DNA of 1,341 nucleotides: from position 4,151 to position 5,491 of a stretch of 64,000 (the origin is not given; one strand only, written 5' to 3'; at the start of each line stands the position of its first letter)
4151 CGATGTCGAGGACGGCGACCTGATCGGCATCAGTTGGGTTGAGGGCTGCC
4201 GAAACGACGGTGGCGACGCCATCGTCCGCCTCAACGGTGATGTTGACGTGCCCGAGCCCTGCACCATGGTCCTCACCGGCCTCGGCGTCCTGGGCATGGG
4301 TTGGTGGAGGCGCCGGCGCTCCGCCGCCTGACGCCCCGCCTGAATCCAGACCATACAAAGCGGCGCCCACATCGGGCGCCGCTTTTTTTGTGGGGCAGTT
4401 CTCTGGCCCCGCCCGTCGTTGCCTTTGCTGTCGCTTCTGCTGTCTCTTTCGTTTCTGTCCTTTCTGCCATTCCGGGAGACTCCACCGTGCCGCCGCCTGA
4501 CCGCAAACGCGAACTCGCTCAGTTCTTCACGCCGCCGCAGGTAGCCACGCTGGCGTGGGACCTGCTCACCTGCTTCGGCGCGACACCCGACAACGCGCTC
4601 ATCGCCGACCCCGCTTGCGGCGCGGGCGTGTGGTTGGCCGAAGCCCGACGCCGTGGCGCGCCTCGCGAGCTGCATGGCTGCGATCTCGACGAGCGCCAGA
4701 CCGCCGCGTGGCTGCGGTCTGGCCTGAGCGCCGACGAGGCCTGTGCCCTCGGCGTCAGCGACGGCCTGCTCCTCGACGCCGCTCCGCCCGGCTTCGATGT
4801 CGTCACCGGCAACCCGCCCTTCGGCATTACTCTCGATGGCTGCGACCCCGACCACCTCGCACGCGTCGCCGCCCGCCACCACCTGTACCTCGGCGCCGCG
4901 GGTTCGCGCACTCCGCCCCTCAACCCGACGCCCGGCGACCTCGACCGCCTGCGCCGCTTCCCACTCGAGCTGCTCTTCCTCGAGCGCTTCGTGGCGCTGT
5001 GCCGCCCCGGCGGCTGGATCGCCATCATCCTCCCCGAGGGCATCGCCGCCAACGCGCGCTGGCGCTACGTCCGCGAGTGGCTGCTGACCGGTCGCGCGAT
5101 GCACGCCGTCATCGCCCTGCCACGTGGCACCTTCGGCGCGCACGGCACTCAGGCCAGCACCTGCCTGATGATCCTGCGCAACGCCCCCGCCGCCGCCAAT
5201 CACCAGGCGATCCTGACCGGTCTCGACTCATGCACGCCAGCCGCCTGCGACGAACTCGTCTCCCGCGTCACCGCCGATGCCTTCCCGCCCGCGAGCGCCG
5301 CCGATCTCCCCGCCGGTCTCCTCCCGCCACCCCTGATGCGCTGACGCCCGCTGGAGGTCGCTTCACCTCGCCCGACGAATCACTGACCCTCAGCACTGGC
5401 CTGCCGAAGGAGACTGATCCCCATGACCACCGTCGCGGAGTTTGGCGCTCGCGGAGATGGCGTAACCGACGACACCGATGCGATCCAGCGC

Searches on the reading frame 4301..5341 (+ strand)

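Call 6: search_protein_families(library=pfam, proteins=[window:4301-5341:+], max_evalue=0.001)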
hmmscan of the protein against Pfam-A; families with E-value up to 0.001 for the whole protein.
window:4301-5341:+ (347 aa): 2 families
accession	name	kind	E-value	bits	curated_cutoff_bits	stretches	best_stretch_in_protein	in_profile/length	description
PF02384.22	N6_Mtase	-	1.4e-12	48.1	20.4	2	70-177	23-138/311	N-6 DNA Methylase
PF07669.17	Eco57I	-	8e-05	23.2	25.3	0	163-176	73-86/171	Eco57I restriction-modification methylase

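Call 8: search_protein_families(library=padloc, proteins=[window:4301-5341:+], max_evalue=0.01)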
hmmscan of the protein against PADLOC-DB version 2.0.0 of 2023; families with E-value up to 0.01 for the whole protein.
window:4301-5341:+ (347 aa): 35 families (the best 25 are shown)
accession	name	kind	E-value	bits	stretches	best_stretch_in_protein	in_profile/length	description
PDLC03311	MTase_II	-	1.9e-22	77.6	2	221-293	137-207/464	Type II methyltransferase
PDLC03218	MTase_II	-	6.1e-18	62.7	1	72-294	264-481/532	Type II methyltransferase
PDLC04134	mad2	-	5.5e-15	53.2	1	69-291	267-442/492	mads_2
PDLC03285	MTase_II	-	5.7e-14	50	1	219-306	144-228/413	Type II methyltransferase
PDLC03318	MTase_II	-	1.6e-13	47.9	1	164-293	500-623/723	Type II methyltransferase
PDLC03018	MTase_I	-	4e-12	43.4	1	223-297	531-605/749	Type I methyltransferase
PDLC03021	MTase_I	-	5.1e-12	43.4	1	165-293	273-376/491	Type I methyltransferase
PDLC03030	MTase_I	-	2.8e-10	37.3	1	165-296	454-583/670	Type I methyltransferase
PDLC03026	MTase_I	-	3.1e-10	37.8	1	150-287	238-350/487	Type I methyltransferase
PDLC03357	MTase_II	-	9.2e-10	35.5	1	218-292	258-332/620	Type II methyltransferase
PDLC03023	MTase_I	-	9.2e-10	35.5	1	224-302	577-667/716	Type I methyltransferase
PDLC03719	oMTase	-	1.6e-09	35.2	1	69-186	22-134/387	orphan methyltransferase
PDLC03258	MTase_II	-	1.1e-08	32.7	1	71-196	21-133/366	Type II methyltransferase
PDLC03037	MTase_I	-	5.1e-08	29.6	1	98-276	203-362/751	Type I methyltransferase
PDLC03338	MTase_II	-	7.4e-08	29.6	1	64-118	121-175/604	Type II methyltransferase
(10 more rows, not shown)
